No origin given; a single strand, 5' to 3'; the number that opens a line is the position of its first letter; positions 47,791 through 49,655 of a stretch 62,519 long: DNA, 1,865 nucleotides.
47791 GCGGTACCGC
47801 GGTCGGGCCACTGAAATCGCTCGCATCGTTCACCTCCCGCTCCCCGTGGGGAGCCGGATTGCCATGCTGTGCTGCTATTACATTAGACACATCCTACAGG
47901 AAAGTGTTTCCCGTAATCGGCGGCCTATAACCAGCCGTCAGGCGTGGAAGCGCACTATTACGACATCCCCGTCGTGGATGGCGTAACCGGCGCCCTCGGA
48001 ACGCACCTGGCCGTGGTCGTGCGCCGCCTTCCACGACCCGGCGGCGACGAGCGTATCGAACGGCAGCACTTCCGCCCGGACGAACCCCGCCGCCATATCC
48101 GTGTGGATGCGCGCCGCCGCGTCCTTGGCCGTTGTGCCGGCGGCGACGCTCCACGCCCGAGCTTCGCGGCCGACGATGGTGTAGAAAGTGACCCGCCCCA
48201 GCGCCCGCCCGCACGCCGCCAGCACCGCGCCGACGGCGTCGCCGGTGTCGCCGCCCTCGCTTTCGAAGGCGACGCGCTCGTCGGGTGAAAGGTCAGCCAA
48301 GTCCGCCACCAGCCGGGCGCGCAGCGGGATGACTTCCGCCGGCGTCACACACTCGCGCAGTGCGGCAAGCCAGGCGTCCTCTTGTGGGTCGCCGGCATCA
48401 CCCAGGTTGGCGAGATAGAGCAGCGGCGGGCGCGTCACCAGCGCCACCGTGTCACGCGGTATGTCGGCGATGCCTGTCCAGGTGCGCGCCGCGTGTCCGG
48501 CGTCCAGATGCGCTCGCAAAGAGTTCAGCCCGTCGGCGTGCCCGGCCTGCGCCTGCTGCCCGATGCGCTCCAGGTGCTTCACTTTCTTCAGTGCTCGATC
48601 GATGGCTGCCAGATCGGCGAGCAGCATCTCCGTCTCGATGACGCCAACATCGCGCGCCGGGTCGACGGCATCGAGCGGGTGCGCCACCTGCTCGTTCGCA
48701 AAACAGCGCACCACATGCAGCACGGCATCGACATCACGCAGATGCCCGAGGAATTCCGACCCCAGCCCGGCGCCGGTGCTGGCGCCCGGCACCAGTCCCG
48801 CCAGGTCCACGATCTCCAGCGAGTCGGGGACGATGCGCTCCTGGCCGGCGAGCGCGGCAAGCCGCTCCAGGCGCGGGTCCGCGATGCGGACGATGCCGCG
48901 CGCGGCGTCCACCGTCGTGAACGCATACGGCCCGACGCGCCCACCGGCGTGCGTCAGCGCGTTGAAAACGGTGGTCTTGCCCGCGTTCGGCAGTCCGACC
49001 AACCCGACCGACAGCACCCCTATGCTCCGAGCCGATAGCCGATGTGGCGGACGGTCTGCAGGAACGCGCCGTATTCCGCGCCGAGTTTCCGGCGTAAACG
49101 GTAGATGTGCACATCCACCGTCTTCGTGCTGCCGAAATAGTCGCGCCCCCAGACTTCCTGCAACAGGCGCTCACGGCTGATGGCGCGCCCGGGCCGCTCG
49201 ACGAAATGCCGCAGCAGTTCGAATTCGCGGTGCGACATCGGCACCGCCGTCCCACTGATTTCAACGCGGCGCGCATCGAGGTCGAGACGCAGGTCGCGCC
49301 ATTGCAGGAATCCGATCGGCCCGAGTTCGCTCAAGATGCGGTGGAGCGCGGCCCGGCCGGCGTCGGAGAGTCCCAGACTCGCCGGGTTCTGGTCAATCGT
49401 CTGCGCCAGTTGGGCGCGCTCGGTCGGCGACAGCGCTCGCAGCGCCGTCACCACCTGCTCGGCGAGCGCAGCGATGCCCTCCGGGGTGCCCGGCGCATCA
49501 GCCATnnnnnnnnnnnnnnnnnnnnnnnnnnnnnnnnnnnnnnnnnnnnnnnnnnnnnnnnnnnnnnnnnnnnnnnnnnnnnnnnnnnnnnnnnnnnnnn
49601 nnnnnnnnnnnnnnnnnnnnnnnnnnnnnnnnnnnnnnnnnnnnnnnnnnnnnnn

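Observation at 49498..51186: YqgF/RuvX nuclease fused in frame to a CCA/A-adding tRNA nucleotidyltransferase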

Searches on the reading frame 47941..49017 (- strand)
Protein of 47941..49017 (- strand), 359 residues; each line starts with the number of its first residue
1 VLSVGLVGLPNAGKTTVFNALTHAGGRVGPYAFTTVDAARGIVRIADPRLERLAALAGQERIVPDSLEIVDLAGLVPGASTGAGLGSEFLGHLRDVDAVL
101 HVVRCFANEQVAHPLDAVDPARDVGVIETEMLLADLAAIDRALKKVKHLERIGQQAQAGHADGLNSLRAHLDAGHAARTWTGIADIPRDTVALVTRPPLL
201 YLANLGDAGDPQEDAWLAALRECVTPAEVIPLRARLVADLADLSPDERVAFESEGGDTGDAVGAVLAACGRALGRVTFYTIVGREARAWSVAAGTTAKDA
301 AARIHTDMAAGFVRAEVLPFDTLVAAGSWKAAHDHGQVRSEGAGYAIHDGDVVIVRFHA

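Call 28: search_protein_families(library=ncbifam, proteins=[window:47941-49017:-], max_evalue=0.001)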
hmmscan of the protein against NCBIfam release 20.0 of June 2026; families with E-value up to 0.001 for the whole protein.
window:47941-49017:- (359 aa): 11 families
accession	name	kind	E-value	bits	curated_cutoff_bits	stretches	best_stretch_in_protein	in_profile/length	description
TIGR00092.1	TIGR00092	equivalog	8.1e-83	278.5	279.2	1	1-357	1-366/368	redox-regulated ATPase YchF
NF007171.0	PRK09602.1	subfamily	2.8e-31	108.7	387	1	1-152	2-163/397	YchF-related putative GTPase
TIGR02729.1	Obg_CgtA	equivalog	3.4e-19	69.1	280.25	1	3-111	159-251/329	Obg family GTPase CgtA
NF008956.1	PRK12299.1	equivalog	6e-19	68.2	300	1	3-117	160-246/327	GTPase ObgE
NF008955.0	PRK12297.1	equivalog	2.2e-18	66.4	406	1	3-110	161-252/429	GTPase ObgE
NF008954.1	PRK12296.1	equivalog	2.9e-16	58.9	377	1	3-132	161-267/470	GTPase ObgE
NF007105.0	PRK09554.1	equivalog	9.1e-08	30.7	683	1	2-50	4-52/772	Fe(2+) transporter permease subunit FeoB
TIGR00437.1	feoB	equivalog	6.1e-06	25.2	315.65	1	8-50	1-43/594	ferrous iron transport protein B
TIGR00231.1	small_GTP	domain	5.3e-05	23.1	42.5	1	3-104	5-92/164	GTP-binding protein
TIGR03156.1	GTP_HflX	equivalog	0.00021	20.3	216.75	1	2-40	190-228/351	GTPase HflX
NF008280.0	PRK11058.1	equivalog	0.00071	18.5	441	0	3-67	199-263/426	ribosome rescue GTPase HflX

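Call 29: search_protein_families(library=pfam, proteins=[window:47941-49017:-], max_evalue=0.001)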
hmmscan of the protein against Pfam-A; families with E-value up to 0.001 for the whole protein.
window:47941-49017:- (359 aa): 3 families
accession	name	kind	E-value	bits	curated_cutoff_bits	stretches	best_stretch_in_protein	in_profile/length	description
PF06071.19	YchF-GTPase_C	-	4.8e-25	87.9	27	1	277-357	3-83/84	Protein of unknown function (DUF933)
PF01926.29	MMR_HSR1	-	5.6e-18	65.6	21.9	1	4-108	2-86/113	50S ribosome-binding GTPase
PF02421.24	FeoB_N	-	1.6e-08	34.6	27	1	3-48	2-47/156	Ferrous iron transport protein B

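Call 52: find_homologous_proteins(query=window:47941-49017:-, max_evalue=1e-30)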
Query window:47941-49017:- (359 aa): 439 proteins with E <= 1e-30 among 8000 candidates; the best 120 are listed.
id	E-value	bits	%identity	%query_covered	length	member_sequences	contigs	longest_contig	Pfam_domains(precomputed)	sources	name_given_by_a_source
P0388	9.9e-228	773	99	100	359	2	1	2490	PF01926.30,PF02421.25,PF06071.20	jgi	-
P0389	4.0e-184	630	82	100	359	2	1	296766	PF01926.30,PF02421.25,PF06071.20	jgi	-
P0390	1.5e-98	348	50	95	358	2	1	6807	PF01926.30,PF02421.25,PF06071.20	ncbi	-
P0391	3.5e-96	341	49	100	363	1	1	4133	PF01926.30,PF02421.25,PF06071.20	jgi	jgi:GTP-binding protein YchF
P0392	2.4e-95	338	49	100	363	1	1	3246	PF01926.30,PF02421.25,PF06071.20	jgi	jgi:GTP-binding protein YchF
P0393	1.5e-94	335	49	100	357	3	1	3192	PF01926.30,PF02421.25,PF06071.20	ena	-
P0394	1.8e-94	335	48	100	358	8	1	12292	PF01926.30,PF02421.25,PF06071.20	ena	-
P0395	8.1e-94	333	48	100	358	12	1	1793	PF01926.30,PF02421.25,PF06071.20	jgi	jgi:GTP-binding protein YchF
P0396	1.5e-93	332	48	100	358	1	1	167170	PF01926.30,PF02421.25,PF06071.20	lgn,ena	-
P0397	2.3e-93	331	48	100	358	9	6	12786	PF01926.30,PF02421.25,PF06071.20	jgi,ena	jgi:hypothetical protein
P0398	1.7e-92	328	49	99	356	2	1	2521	PF01926.30,PF02421.25,PF06071.20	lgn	-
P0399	2.5e-92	328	49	100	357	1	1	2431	PF01926.30,PF02421.25,PF06071.20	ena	-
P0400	2.6e-92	328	48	100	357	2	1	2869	PF01926.30,PF02421.25,PF06071.20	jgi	-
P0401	3.5e-92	327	48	99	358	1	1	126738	PF01926.30,PF02421.25,PF06071.20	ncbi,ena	-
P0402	1.3e-91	326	49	100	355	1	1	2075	PF01926.30,PF02421.25,PF06071.20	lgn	-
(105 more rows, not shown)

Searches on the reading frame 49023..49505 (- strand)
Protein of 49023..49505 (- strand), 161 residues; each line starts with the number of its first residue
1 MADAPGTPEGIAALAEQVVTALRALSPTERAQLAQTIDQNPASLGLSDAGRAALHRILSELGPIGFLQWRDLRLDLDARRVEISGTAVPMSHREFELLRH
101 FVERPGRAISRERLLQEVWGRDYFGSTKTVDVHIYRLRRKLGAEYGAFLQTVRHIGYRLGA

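Call 28: search_protein_families(library=ncbifam, proteins=[window:49023-49505:-], max_evalue=0.001)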
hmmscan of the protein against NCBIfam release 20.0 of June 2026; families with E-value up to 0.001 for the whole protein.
window:49023-49505:- (161 aa): 38 families (the best 25 are shown)
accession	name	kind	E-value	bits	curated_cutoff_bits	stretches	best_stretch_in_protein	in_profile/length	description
TIGR02154.1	PhoB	equivalog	5.3e-25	88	296.2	1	64-159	129-225/226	phosphate regulon transcriptional regulator PhoB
NF041733.1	resp_reg_CseB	equivalog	8.4e-20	71.1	350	1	67-159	137-226/228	two-component system response regulator CseB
NF045914.1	RespRegNblR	equivalog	1e-19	71.1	300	1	67-159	132-225/228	response regulator transcription factor NblR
NF040534.1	resp_reg_YycF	equivalog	1.7e-19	70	340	1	68-159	134-227/231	response regulator YycF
NF053854.1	RespRegPhoBBctds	equivalog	2.1e-19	69.8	270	1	67-158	133-223/225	two-component system response regulator PhoB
NF040689.1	MtrAB_MtrA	equivalog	5.2e-19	68.5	300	1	66-159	123-218/219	MtrAB system response regulator MtrA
NF041209.1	resp_regPieR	equivalog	1.7e-17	63.8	450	1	90-159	158-227/231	two component system response regulator PieR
NF007546.0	PRK10161.1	equivalog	4.5e-17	62.4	471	1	58-159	123-225/229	phosphate response regulator transcription factor PhoB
NF045944.1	ResRegRpaBCyano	equivalog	3.6e-16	59.2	330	1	64-158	128-226/229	response regulator transcription factor RpaB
NF007928.2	PRK10643.1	equivalog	7.5e-15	55.1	330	1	66-159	126-216/216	two-component system response regulator PmrA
NF033117.2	vanR_ACDEGLN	exception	1e-14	54.6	350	1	69-159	133-225/226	VanR-ABDEGLN family response regulator transcription factor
NF008296.0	PRK11083.1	equivalog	1.2e-13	51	273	1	51-159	115-225/228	two-component system response regulator CreB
NF007346.1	PRK09836.1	equivalog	2e-13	50.7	420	1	67-159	128-221/227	copper/silver response regulator transcription factor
TIGR01387.1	cztR_silR_copR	subfamily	2.9e-13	50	279.2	1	67-159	125-218/218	heavy metal response regulator transcription factor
NF033120.0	vanR_FM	exception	3.9e-13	49.6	460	1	67-158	135-228/231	vancomycin resistance response regulator transcription factor, VanR-F/VanR-M family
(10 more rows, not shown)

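Call 29: search_protein_families(library=pfam, proteins=[window:49023-49505:-], max_evalue=0.001)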
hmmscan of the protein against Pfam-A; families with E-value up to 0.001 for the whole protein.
window:49023-49505:- (161 aa): 1 family
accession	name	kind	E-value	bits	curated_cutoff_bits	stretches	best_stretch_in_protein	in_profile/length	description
PF00486.34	Trans_reg_C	-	2.5e-26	92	26.2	1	85-159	1-77/77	Transcriptional regulatory protein, C terminal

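Call 70: search_protein_families(library=padloc, proteins=[window:49023-49505:-], max_evalue=0.01)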
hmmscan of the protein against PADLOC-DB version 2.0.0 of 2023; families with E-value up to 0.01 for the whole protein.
window:49023-49505:- (161 aa): 0 families
